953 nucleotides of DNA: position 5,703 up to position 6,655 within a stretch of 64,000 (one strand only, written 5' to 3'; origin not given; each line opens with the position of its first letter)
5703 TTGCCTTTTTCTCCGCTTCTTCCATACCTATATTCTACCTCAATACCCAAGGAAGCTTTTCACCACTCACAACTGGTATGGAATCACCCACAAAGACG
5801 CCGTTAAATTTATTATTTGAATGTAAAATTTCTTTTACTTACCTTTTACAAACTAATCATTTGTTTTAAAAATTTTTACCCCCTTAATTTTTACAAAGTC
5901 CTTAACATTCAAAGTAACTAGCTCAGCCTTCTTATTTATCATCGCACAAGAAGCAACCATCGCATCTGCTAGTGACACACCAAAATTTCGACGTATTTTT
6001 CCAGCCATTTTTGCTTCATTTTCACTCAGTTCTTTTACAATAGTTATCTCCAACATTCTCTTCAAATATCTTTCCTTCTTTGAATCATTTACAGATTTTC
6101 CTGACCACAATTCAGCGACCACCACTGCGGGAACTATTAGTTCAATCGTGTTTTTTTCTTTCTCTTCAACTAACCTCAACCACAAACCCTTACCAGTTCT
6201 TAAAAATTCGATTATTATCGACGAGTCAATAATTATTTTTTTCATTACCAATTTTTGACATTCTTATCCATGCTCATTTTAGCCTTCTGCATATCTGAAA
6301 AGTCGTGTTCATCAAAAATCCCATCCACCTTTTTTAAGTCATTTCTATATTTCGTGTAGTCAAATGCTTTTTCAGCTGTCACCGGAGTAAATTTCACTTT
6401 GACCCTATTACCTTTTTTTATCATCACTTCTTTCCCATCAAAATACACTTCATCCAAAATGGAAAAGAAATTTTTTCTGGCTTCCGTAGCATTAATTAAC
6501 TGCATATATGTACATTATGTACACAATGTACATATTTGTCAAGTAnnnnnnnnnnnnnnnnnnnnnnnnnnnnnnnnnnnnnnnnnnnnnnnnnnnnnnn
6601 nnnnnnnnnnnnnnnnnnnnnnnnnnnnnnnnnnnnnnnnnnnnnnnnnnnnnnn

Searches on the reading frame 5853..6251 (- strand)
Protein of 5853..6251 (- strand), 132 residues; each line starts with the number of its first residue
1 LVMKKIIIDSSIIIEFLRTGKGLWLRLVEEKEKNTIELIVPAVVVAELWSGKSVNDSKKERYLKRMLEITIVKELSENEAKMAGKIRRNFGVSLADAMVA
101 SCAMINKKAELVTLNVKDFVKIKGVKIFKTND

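Call 3: search_protein_families(library=pfam, proteins=[window:5853-6251:-], max_evalue=1)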
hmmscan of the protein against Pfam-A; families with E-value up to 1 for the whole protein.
window:5853-6251:- (132 aa): 4 families
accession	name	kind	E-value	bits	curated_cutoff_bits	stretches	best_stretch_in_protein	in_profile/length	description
PF01850.27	PIN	-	6.7e-13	49.7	23.6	1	6-121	1-116/120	PIN domain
PF16289.11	PIN_12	-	2.6e-07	31.7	32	1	6-81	1-76/172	PIN domain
PF13638.12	PIN_4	-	0.0081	16.9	21.9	1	6-83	1-71/132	PIN domain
PF13470.12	PIN_3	-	0.034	15.4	27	1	5-117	1-115/115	PIN domain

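Call 4: search_protein_families(library=ncbifam, proteins=[window:5853-6251:-], max_evalue=1)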
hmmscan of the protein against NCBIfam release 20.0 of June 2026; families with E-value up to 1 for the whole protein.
window:5853-6251:- (132 aa): 2 families
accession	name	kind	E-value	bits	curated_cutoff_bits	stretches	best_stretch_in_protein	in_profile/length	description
NF047863.1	VapCLeptosp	equivalog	1.4e-08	35.1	140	1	8-127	3-126/130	type II toxin-antitoxin system tRNA(fMet)-specific endonuclease VapC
NF047959.1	TA_toxin_VapC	equivalog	3.8e-07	30.2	80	1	6-123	1-120/125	type II toxin-antitoxin system VapC family toxin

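Call 7: search_protein_families(library=padloc, proteins=[window:5853-6251:-], max_evalue=1)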
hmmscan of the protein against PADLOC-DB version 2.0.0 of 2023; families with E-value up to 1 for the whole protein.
window:5853-6251:- (132 aa): 0 families

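Call 88: search_protein_families(library=phrogs, proteins=[window:5853-6245:-], max_evalue=0.01)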
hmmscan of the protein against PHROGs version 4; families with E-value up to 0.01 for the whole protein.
window:5853-6245:- (130 aa): 1 family
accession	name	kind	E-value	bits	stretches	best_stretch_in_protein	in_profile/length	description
phrog_13721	-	unknown function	1.7e-06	29.5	1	2-125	2-131/136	-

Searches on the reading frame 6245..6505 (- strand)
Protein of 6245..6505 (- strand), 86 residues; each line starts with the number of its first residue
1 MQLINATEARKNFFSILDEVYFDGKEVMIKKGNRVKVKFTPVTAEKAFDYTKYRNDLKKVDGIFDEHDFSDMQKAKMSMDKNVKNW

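Call 3: search_protein_families(library=pfam, proteins=[window:6245-6505:-], max_evalue=1)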
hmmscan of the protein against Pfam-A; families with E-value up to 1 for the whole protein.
window:6245-6505:- (86 aa): 2 families
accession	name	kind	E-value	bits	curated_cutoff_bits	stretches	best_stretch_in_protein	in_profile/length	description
PF02604.26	PhdYeFM_antitox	-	5.1e-05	23.4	29.8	1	1-42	1-42/74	Antitoxin Phd_YefM, type II toxin-antitoxin system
PF12910.14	PHD_like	-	0.016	15.7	27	1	1-34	1-35/141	Antitoxin of toxin-antitoxin, RelE / RelB, TA system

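Call 4: search_protein_families(library=ncbifam, proteins=[window:6245-6505:-], max_evalue=1)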
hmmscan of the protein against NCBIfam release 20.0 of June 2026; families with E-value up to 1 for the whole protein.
window:6245-6505:- (86 aa): 1 family
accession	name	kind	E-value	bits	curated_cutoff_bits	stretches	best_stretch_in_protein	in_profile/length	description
TIGR01552.1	phd_fam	subfamily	0.064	12.6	20.8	1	5-29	3-26/53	type II toxin-antitoxin system prevent-host-death family antitoxin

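Call 7: search_protein_families(library=padloc, proteins=[window:6245-6505:-], max_evalue=1)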
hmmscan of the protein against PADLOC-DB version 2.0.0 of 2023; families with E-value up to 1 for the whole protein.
window:6245-6505:- (86 aa): 0 families

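Call 88: search_protein_families(library=phrogs, proteins=[window:6245-6505:-], max_evalue=0.01)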
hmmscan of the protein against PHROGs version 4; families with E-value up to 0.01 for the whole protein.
window:6245-6505:- (86 aa): 2 families
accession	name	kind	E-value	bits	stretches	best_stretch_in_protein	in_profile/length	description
phrog_10078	-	unknown function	0.0021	19.1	0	1-33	1-33/87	-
phrog_375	-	moron, auxiliary metabolic gene and host takeover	0.0042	17.9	1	1-47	4-50/74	Phd-like antitoxin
